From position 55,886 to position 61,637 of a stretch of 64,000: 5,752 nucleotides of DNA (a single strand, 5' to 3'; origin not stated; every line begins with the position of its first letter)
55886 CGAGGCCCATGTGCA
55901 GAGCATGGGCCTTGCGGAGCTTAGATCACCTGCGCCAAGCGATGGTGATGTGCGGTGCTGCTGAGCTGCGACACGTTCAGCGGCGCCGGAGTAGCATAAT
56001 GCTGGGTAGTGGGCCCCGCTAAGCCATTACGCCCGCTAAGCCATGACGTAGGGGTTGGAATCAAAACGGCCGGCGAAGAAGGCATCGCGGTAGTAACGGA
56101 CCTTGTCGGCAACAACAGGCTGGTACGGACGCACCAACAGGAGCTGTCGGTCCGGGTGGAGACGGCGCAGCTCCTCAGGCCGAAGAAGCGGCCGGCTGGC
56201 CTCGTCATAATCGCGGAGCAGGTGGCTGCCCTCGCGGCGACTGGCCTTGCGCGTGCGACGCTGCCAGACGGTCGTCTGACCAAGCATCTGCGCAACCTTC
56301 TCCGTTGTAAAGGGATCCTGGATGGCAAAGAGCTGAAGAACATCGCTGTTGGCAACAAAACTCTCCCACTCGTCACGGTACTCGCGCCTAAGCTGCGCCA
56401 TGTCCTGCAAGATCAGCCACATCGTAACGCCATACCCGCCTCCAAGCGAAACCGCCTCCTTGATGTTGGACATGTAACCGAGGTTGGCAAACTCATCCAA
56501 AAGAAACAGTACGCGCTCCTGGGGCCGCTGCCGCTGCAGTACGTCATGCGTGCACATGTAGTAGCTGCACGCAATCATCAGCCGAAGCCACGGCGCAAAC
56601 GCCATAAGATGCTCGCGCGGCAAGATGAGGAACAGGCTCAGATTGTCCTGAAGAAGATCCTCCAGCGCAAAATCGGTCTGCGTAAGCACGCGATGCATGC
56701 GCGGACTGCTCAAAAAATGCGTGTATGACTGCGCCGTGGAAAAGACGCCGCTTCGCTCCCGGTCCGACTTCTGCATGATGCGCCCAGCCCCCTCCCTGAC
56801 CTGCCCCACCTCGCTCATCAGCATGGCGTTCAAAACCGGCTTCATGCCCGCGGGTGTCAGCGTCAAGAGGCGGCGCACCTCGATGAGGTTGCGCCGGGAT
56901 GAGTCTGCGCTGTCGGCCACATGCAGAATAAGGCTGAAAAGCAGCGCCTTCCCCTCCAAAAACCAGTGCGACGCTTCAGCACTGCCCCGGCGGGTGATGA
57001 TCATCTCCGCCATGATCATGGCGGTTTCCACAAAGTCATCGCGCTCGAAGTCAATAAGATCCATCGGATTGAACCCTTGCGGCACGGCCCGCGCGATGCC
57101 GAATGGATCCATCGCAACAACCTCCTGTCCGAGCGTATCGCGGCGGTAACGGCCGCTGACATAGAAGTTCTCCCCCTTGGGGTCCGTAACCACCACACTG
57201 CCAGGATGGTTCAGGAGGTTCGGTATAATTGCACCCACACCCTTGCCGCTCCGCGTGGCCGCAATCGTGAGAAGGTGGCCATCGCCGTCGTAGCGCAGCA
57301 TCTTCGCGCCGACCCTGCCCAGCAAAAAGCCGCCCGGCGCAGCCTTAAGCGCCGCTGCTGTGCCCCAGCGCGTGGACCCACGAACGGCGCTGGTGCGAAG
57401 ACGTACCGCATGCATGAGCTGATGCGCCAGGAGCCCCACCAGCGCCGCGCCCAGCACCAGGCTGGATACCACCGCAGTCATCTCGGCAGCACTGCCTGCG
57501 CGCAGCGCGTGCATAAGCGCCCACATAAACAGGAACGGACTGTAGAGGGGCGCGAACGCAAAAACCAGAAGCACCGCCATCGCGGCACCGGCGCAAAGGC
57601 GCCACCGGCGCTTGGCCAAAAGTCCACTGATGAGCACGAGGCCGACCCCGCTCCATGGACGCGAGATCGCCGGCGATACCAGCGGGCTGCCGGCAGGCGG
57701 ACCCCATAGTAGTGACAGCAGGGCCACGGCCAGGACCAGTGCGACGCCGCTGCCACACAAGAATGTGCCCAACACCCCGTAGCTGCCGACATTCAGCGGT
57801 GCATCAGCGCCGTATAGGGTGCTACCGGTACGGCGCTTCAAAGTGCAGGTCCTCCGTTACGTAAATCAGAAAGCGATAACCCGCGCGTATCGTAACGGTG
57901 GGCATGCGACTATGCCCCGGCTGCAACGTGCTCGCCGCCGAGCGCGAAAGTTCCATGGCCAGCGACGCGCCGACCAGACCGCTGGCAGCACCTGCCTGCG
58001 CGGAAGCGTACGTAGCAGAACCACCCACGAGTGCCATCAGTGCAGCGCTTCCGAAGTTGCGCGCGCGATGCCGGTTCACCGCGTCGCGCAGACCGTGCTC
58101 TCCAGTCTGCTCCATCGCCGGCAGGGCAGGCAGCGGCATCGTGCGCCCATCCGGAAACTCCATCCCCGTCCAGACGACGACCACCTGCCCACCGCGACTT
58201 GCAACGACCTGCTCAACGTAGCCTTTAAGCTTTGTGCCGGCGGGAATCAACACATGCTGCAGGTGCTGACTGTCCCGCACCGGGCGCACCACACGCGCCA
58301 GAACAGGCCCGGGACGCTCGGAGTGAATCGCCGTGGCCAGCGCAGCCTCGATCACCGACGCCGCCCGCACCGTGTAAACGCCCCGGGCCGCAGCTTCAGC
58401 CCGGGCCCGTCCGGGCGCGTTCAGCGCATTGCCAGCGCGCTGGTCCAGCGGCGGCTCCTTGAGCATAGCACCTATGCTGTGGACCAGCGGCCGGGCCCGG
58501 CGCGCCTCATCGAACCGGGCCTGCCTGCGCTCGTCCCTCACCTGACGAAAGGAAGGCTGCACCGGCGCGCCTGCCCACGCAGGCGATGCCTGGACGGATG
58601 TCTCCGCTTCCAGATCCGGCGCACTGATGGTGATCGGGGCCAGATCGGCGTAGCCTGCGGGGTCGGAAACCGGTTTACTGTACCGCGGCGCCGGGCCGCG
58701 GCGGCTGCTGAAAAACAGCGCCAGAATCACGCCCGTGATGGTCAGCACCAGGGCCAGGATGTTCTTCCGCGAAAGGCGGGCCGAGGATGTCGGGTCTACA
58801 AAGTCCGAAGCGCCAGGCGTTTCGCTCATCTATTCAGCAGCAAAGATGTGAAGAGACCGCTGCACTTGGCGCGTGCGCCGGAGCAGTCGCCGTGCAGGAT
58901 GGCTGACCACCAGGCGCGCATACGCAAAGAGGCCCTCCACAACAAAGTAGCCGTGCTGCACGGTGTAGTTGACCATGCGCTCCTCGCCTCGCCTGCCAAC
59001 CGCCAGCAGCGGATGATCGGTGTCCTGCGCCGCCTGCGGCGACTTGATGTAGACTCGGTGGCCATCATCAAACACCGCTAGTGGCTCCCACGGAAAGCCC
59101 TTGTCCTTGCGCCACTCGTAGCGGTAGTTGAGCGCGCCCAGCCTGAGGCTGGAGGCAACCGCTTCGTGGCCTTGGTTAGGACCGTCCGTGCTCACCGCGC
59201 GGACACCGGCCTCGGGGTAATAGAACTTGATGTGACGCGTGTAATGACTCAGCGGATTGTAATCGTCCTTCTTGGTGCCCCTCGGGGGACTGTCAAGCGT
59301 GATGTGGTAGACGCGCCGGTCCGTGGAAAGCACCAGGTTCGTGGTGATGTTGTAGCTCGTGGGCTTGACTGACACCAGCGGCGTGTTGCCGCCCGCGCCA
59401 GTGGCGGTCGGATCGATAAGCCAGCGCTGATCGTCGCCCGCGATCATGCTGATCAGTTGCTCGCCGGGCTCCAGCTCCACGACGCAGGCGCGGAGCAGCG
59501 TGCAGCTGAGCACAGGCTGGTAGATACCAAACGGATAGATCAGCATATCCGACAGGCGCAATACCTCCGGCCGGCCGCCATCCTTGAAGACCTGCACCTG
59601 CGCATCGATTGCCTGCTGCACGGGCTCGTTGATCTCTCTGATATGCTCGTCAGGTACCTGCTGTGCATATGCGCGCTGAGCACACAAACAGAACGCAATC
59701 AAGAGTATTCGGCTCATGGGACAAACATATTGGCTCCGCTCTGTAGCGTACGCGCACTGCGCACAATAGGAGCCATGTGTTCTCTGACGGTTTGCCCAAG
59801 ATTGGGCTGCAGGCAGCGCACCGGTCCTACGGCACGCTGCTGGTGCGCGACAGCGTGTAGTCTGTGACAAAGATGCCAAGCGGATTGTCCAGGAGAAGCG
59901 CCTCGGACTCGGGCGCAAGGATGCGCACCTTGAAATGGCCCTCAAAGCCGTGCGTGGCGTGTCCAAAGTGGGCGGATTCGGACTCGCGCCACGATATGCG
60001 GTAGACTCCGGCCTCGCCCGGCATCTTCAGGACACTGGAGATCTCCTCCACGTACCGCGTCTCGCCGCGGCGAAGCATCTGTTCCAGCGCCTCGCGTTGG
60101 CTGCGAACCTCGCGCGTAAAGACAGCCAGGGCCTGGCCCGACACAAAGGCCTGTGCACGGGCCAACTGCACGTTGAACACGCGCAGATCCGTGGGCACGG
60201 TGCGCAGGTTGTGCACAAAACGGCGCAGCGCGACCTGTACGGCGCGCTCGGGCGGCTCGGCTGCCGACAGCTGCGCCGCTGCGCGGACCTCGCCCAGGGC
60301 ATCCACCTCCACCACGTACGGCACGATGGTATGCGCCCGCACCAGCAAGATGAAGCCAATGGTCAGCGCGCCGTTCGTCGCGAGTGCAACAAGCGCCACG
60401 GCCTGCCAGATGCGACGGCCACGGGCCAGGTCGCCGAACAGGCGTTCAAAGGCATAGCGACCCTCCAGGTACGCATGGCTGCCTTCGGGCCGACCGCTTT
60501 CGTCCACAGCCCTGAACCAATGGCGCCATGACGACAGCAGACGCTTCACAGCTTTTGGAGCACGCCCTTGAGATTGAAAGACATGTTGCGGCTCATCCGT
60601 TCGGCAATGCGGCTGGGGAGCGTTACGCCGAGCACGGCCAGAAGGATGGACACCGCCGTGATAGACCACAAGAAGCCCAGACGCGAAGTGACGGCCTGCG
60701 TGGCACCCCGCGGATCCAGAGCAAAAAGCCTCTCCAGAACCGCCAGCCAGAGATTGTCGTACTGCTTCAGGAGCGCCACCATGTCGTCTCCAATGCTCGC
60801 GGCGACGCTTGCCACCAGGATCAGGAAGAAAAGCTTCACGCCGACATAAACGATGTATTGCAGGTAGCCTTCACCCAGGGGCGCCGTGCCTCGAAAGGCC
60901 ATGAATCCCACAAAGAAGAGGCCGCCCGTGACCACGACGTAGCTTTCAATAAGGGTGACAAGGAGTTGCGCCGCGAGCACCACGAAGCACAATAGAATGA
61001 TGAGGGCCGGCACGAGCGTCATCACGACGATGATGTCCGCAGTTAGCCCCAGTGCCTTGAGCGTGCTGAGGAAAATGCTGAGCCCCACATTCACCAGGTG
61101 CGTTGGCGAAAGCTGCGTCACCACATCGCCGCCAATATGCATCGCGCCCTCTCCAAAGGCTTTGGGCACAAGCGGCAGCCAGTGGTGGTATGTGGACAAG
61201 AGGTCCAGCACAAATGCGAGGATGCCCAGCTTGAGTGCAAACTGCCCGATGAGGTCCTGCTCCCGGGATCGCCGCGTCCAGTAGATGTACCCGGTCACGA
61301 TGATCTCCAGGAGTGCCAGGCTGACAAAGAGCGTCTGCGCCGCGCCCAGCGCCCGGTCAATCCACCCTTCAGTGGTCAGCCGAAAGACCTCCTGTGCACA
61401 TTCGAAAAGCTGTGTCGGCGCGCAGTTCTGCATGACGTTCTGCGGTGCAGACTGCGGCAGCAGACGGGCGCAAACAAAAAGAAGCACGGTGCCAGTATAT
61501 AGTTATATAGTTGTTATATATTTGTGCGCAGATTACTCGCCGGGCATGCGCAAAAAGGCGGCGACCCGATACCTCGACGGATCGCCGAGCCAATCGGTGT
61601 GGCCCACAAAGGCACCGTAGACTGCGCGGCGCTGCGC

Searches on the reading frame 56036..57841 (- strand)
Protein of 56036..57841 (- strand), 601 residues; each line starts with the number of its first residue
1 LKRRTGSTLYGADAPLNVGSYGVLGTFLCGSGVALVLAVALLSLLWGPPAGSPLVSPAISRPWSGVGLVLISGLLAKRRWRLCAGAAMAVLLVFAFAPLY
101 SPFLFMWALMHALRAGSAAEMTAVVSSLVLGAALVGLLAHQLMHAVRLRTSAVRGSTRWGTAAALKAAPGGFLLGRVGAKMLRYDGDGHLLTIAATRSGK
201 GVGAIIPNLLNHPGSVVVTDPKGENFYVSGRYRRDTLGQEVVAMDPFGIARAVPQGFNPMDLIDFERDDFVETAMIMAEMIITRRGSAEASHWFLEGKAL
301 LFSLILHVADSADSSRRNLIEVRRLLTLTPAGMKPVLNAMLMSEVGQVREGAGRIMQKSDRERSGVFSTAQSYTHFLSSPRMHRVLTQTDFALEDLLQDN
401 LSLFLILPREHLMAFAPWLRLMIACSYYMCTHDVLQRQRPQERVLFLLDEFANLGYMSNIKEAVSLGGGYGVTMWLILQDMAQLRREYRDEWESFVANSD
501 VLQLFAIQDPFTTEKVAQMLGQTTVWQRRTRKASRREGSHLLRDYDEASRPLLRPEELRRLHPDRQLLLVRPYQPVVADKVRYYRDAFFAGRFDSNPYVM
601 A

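Call 7: search_protein_families(library=pfam, proteins=[window:56036-57841:-], max_evalue=0.1)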
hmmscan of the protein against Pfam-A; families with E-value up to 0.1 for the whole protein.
window:56036-57841:- (601 aa): 3 families
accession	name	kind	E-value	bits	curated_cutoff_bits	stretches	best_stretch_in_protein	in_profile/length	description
PF02534.20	T4SS-DNA_transf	-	2.5e-81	274.3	20.1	1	181-590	37-452/468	Type IV secretory system Conjugative DNA transfer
PF12696.13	TraG-D_C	-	3.4e-31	108.2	22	1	443-562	1-125/126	TraM recognition site of TraD and TraG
PF10412.15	TrwB_AAD_bind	-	1.6e-14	54.1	20.5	1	276-574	92-378/387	Type IV secretion-system coupling protein DNA-binding domain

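Call 8: search_protein_families(library=ncbifam, proteins=[window:56036-57841:-], max_evalue=0.1)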
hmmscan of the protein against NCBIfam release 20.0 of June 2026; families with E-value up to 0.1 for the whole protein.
window:56036-57841:- (601 aa): 10 families
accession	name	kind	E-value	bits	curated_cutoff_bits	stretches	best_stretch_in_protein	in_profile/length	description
NF010450.0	PRK13876.1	subfamily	2.4e-71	240.9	674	1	92-597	44-557/667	IncP-type conjugal transfer protein TraG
NF010453.0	PRK13880.1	subfamily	1e-52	179.2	586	1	180-561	162-561/630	conjugal transfer coupling protein TraG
NF010472.0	PRK13897.1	equivalog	6.9e-50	170.3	728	1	108-593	70-560/657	type IV secretion system component VirD4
NF045973.1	conju_CD1115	equivalog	1.4e-49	169.2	250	1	181-584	18-436/442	VirD4-like conjugal transfer protein, CD1115 family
NF010394.0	PRK13822.1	subfamily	2.8e-48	165.2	443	1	187-587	224-625/643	conjugal transfer coupling protein TraG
NF010424.0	PRK13850.1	equivalog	2.5e-46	158.2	681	1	149-595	88-542/670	type IV secretion system ATPase VirD4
TIGR02767.1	TraG-Ti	equivalog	2.3e-42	145.7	686.2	1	186-585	210-610/623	Ti-type conjugative transfer system protein TraG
TIGR03743.1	SXT_TraD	subfamily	8.5e-06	24.5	366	1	438-538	482-583/636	conjugative transfer system coupling protein TraD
TIGR02759.1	TraD_Ftype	equivalog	0.0013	17.6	521.35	1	422-530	386-496/566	type IV conjugative transfer system coupling protein TraD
NF041326.1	Bacteroid_MobC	subfamily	0.0043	15.5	900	1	436-498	450-511/655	conjugal transfer protein MobC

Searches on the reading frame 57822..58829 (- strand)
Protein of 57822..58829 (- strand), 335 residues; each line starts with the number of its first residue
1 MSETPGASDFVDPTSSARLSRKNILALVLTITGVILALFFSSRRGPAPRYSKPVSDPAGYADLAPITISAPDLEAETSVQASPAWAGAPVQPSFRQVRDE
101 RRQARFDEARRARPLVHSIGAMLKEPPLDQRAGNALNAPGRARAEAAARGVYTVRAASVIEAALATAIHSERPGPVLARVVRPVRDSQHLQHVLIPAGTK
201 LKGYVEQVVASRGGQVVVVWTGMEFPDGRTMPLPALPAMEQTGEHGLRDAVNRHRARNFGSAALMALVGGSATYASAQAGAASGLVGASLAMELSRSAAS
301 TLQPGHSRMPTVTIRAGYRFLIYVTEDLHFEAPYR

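Call 15: search_protein_families(library=pfam, proteins=[window:57822-58829:-], max_evalue=0.01)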
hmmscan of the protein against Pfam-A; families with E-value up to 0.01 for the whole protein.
window:57822-58829:- (335 aa): 1 family
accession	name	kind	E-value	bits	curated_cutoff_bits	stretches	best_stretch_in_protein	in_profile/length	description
PF03743.19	TrbI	-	3.8e-37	128.4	35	1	154-330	2-188/188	Bacterial conjugation TrbI-like protein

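Call 90: find_encoding_contigs(protein=window:57822-58829:-, flank=1000, max_places=10)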
Protein window:57822-58829:- (335 aa): 3 contigs read that carry it; 3 places shown.
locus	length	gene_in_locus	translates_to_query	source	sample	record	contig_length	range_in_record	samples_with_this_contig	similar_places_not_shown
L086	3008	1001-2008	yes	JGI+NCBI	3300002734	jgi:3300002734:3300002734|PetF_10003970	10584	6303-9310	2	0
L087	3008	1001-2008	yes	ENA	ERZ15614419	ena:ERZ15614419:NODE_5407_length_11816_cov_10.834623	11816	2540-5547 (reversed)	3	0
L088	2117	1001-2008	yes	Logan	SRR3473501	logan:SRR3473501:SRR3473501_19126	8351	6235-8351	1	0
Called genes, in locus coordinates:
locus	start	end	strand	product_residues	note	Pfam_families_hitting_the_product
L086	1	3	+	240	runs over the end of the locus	PF04335:VirB8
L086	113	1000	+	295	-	PF03524:CagX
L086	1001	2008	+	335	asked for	PF03743:TrbI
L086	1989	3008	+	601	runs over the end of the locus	PF02534:T4SS-DNA_transf, PF10412:TrwB_AAD_bind, PF12696:TraG-D_C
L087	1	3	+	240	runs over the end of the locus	PF04335:VirB8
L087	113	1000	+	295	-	PF03524:CagX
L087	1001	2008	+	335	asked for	PF03743:TrbI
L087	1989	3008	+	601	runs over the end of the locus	PF02534:T4SS-DNA_transf, PF10412:TrwB_AAD_bind, PF12696:TraG-D_C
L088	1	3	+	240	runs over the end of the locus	PF04335:VirB8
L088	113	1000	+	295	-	PF03524:CagX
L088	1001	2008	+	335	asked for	PF03743:TrbI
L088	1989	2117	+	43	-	?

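Call 91: find_encoding_contigs(protein=window:57822-58829:-, flank=10000, max_places=10)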
Protein window:57822-58829:- (335 aa): 3 contigs read that carry it; 3 places shown.
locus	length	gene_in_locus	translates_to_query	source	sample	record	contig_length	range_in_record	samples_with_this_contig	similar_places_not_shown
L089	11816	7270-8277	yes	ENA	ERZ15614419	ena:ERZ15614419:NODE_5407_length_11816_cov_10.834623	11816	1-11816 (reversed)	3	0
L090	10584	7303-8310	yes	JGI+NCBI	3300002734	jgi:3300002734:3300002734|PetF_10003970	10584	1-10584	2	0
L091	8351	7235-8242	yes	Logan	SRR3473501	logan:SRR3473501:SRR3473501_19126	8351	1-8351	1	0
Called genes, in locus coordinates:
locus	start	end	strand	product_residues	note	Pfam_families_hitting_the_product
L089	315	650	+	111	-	PF04956:TrbC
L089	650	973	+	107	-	PF05101:VirB3 (weak)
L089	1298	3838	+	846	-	PF27097:VirB4_TrbE_N, PF03135:CagE_TrbE_VirB, PF10412:TrwB_AAD_bind (faint), PF19044:P-loop_TraG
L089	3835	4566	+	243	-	PF07996:T4SS (weak)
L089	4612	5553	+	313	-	PF04610:TrbL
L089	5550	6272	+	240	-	PF04335:VirB8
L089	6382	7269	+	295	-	PF03524:CagX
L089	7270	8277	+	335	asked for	PF03743:TrbI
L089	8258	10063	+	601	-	PF02534:T4SS-DNA_transf, PF10412:TrwB_AAD_bind, PF12696:TraG-D_C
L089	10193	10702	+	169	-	-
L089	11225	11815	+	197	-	?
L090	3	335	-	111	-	?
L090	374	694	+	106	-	PF04956:TrbC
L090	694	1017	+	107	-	PF05101:VirB3 (weak)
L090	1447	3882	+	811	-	PF27097:VirB4_TrbE_N, PF03135:CagE_TrbE_VirB, PF10412:TrwB_AAD_bind (faint), PF19044:P-loop_TraG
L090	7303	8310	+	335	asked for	PF03743:TrbI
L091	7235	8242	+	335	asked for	PF03743:TrbI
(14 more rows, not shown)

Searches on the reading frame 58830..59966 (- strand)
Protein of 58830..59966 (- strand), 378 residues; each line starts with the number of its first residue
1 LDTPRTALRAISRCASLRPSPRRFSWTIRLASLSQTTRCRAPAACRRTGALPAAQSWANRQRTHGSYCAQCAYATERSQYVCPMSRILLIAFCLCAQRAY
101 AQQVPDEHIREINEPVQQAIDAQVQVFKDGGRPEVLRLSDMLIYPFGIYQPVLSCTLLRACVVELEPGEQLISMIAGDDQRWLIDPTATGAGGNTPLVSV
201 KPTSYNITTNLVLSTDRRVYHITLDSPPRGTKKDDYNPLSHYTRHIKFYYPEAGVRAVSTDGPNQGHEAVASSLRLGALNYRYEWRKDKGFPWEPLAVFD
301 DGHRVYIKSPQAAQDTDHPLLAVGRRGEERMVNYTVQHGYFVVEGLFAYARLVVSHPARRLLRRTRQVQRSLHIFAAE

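Call 15: search_protein_families(library=pfam, proteins=[window:58830-59966:-], max_evalue=0.01)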
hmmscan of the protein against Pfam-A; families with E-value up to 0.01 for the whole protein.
window:58830-59966:- (378 aa): 1 family
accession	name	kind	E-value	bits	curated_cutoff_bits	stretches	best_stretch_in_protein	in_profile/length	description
PF03524.21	CagX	-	5.9e-36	124.6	34.2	1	154-353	17-187/198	Conjugal transfer protein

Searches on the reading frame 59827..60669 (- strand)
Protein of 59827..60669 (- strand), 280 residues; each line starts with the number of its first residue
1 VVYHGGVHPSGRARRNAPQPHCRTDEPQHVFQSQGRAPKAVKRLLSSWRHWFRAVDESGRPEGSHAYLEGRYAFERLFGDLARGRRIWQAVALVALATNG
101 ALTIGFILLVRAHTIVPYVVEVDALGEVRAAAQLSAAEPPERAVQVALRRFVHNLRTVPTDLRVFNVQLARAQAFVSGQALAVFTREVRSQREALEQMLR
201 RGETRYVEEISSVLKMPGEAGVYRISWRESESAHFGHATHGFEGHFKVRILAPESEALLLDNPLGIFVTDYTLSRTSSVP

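Call 61: search_protein_families(library=pfam, proteins=[window:59827-60669:-], max_evalue=0.001)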
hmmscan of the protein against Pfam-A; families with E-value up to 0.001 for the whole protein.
window:59827-60669:- (280 aa): 1 family
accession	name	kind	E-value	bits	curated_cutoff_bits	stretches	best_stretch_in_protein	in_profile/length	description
PF04335.19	VirB8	-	1.1e-25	91.1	23.2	1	78-274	10-211/213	VirB8 protein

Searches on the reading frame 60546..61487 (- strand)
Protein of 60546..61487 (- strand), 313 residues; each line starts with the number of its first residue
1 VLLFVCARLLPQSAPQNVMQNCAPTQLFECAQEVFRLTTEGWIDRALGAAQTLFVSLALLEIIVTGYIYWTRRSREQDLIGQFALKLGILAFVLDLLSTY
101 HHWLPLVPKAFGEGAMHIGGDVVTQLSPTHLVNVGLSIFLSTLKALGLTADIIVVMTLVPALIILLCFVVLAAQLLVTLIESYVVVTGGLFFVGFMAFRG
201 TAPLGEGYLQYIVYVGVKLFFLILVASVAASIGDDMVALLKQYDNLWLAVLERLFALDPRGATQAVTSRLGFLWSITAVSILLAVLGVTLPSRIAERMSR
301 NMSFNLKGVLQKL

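Call 15: search_protein_families(library=pfam, proteins=[window:60546-61487:-], max_evalue=0.01)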
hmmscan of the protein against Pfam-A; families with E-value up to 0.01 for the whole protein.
window:60546-61487:- (313 aa): 1 family
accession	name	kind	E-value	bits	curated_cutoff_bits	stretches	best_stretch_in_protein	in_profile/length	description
PF04610.19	TrbL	-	1.7e-18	67.6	25.9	1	60-241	3-188/215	TrbL/VirB6 plasmid conjugal transfer protein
